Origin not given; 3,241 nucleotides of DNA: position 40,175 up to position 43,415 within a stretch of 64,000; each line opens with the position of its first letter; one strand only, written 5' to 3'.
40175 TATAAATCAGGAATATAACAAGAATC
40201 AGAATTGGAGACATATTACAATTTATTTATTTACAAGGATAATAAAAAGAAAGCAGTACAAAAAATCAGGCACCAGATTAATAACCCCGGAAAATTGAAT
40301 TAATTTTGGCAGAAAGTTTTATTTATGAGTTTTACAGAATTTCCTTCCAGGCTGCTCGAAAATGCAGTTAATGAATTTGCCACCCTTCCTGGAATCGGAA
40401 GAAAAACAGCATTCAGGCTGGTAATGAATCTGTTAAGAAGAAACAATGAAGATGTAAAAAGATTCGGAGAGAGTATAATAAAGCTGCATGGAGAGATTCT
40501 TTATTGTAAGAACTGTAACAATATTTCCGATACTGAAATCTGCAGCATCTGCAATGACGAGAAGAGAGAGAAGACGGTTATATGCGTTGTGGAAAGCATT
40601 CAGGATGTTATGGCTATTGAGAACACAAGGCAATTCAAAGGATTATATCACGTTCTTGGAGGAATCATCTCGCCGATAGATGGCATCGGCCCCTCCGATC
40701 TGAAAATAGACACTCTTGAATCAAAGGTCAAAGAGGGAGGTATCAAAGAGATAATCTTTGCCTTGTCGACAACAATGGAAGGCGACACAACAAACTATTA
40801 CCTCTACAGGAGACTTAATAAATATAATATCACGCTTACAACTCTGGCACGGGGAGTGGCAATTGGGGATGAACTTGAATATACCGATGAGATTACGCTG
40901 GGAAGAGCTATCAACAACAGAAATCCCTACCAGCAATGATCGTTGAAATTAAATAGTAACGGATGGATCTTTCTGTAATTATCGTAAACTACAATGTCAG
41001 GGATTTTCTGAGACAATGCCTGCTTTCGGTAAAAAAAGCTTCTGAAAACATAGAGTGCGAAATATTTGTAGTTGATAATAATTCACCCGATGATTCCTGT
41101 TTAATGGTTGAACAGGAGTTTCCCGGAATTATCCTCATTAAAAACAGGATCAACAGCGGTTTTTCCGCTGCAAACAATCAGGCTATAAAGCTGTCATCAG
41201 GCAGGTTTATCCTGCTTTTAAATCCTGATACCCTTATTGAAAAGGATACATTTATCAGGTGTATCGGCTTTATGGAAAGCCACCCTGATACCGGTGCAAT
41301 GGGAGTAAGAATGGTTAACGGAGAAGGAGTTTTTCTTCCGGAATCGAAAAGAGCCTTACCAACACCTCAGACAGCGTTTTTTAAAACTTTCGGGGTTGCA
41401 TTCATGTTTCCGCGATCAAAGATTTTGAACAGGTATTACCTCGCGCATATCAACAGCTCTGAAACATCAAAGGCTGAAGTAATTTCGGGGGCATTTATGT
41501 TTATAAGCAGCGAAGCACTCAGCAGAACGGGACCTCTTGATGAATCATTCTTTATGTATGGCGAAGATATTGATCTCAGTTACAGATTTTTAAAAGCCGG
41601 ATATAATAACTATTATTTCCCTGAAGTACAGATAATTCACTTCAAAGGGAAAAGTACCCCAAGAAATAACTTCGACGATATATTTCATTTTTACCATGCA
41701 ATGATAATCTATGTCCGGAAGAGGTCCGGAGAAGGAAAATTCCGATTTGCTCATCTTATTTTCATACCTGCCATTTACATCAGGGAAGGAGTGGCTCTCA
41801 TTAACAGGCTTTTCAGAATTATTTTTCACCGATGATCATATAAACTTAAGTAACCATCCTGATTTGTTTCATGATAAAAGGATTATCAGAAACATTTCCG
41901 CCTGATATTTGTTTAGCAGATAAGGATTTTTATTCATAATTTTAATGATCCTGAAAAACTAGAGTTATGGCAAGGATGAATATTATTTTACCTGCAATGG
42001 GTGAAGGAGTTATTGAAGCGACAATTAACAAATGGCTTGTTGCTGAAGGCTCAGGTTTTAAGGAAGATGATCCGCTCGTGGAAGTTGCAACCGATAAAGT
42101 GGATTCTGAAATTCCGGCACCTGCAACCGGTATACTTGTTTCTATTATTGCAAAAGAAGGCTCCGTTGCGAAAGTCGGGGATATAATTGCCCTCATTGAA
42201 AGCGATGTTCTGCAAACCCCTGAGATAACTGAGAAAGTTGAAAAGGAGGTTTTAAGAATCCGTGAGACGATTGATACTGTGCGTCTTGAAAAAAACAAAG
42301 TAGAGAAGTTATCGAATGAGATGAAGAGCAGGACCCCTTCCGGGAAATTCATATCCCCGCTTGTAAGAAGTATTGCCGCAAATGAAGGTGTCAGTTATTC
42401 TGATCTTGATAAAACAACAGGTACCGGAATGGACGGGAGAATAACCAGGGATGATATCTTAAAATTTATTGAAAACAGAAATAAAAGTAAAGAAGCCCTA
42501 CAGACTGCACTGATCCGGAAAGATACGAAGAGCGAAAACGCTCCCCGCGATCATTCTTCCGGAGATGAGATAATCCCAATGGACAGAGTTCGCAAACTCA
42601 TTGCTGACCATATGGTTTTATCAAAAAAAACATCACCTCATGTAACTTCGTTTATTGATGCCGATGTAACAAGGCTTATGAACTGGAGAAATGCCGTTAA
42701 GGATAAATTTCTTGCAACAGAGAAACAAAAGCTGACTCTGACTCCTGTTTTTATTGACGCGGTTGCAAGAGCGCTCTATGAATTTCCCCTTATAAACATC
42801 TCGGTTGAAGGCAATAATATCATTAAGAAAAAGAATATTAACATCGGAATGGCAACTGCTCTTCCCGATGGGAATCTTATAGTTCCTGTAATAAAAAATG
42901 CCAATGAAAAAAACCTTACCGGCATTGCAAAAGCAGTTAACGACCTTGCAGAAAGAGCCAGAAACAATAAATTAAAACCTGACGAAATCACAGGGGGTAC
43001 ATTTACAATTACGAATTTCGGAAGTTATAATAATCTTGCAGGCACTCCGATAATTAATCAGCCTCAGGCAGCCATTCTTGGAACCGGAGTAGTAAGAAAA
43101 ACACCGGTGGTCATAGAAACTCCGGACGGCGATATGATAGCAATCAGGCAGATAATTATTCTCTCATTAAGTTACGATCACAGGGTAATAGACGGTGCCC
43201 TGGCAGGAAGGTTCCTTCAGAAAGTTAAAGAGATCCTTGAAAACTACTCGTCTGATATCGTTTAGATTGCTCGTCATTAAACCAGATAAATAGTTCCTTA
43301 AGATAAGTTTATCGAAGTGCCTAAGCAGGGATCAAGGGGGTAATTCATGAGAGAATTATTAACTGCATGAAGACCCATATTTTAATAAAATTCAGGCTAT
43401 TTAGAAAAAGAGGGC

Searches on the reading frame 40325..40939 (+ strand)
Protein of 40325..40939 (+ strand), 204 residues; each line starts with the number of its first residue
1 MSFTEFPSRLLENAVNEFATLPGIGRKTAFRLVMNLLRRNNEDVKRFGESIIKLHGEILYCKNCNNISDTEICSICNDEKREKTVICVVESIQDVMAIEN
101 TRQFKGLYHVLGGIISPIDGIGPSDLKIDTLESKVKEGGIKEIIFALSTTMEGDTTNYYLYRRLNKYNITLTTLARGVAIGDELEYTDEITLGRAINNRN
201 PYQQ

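Call 53: search_protein_families(library=ncbifam, proteins=[window:40325-40939:+], max_evalue=0.00001)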
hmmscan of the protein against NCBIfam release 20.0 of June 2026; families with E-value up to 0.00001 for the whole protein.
window:40325-40939:+ (204 aa): 1 family
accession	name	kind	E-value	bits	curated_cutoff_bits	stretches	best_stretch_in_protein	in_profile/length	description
TIGR00615.1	recR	equivalog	2.9e-69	232.4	162.55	1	10-200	6-196/196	recombination mediator RecR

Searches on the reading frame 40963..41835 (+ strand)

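Call 53: search_protein_families(library=ncbifam, proteins=[window:40963-41835:+], max_evalue=0.00001)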
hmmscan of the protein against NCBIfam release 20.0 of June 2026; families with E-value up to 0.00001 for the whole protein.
window:40963-41835:+ (290 aa): 13 families
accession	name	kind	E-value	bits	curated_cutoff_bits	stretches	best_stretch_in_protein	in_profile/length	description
NF038302.1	EPS_HpsE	equivalog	2.7e-14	52.8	300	1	1-117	1-124/307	hormogonium polysaccharide biosynthesis glycosyltransferase HpsE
TIGR03111.1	glyc2_xrt_Gpos1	hypoth_equivalog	1.7e-10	40.3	363.95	1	3-115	51-167/439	TIGR03111 family XrtG-associated glycosyltransferase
TIGR01556.1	rhamnosyltran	subfamily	3.6e-10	39.5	200.55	0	164-232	140-206/281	rhamnosyltransferase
NF041875.1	EPS_EpsD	equivalog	4.2e-10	39.5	370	1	3-228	1-208/325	exopolysaccharide biosynthesis glycosyltransferase EpsD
NF007482.0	PRK10073.1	equivalog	5.6e-10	38.7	423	1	2-101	7-107/334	glycosyltransferase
TIGR03937.1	PgaC_IcaA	equivalog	1.6e-09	37.3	422.3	1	3-113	47-159/407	poly-beta-1,6-N-acetyl-D-glucosamine synthase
NF047683.1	TeichurnBiosyTuaG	equivalog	8.8e-09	35.4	400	1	3-109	8-116/252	teichuronic acid biosynthesis protein TuaG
TIGR03965.1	mycofact_glyco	equivalog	1.6e-08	33.9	280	0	2-93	75-168/467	mycofactocin biosynthesis glycosyltransferase MftF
TIGR04242.1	nodulat_NodC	equivalog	2.7e-08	33.2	550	1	4-114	51-166/395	chitooligosaccharide synthase NodC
NF053739.1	GlytfEpsEBac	equivalog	1.7e-07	30.5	450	0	3-119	3-122/265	glycosyltransferase EpsE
TIGR04195.1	S_glycosyl_SunS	equivalog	5.2e-07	28.9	350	1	6-90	62-142/421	SunS family peptide S-glycosyltransferase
TIGR04283.1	glyco_like_mftF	equivalog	1.3e-06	28.1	182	1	3-113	1-107/221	TIGR04283 family arsenosugar biosynthesis glycosyltransferase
NF038299.1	EPS_HpsN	equivalog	9.7e-06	24.8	425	0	3-230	3-224/317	hormogonium polysaccharide biosynthesis glycosyltransferase HpsN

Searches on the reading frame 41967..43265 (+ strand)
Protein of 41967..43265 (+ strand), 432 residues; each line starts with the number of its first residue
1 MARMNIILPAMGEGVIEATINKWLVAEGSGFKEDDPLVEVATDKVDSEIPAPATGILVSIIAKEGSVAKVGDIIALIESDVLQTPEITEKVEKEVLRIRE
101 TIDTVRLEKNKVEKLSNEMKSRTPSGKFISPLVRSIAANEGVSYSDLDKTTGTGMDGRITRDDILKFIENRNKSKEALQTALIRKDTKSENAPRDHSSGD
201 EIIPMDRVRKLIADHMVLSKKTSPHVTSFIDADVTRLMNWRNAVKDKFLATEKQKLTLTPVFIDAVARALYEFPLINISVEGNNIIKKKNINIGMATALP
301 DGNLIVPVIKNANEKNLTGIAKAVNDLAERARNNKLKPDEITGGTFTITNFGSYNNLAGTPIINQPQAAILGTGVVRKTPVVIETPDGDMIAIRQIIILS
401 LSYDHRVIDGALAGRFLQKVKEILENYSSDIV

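Call 53: search_protein_families(library=ncbifam, proteins=[window:41967-43265:+], max_evalue=0.00001)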
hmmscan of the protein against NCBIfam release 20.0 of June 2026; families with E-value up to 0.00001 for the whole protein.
window:41967-43265:+ (432 aa): 11 families
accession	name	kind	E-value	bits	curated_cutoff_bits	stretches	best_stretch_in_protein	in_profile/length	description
TIGR02927.1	SucB_Actino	equivalog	2.9e-101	340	423.45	1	5-426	128-570/579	2-oxoglutarate dehydrogenase, E2 component, dihydrolipoamide succinyltransferase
NF008814.0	PRK11854.1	equivalog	5.3e-97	325.8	722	1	5-427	209-632/637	pyruvate dehydrogenase complex dihydrolipoyllysine-residue acetyltransferase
NF004309.0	PRK05704.1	equivalog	2.6e-92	310.3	449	1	4-426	3-400/408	2-oxoglutarate dehydrogenase complex dihydrolipoyllysine-residue succinyltransferase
TIGR01347.1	sucB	equivalog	3.3e-86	290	378.65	1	5-428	2-398/404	dihydrolipoyllysine-residue succinyltransferase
TIGR01349.1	PDHac_trf_mito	equivalog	3.5e-72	243.9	445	1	6-426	2-431/437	pyruvate dehydrogenase complex dihydrolipoamide acetyltransferase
TIGR01348.1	PDHac_trf_long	equivalog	1.4e-71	241.9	552.1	1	6-426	158-581/587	dihydrolipoyllysine-residue acetyltransferase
NF008815.0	PRK11857.1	equivalog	9.9e-56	189.4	378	1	128-426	5-301/308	dihydrolipoamide acetyltransferase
NF011416.0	PRK14843.1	equivalog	5.8e-55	186.6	429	1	128-427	50-342/347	dihydrolipoamide acetyltransferase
NF008907.0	PRK12270.1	equivalog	1.2e-33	116.1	878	1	169-425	97-362/1241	multifunctional oxoglutarate decarboxylase/oxoglutarate dehydrogenase thiamine pyrophosphate-binding subunit/dihydrolipoyllysine-residue suc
NF011457.0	PRK14875.1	equivalog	2.2e-16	59.8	307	1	5-164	5-122/372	acetoin dehydrogenase dihydrolipoyllysine-residue acetyltransferase subunit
NF008854.0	PRK11892.1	equivalog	4.3e-09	35.5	454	1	4-113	3-113/464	pyruvate dehydrogenase complex E1 component subunit beta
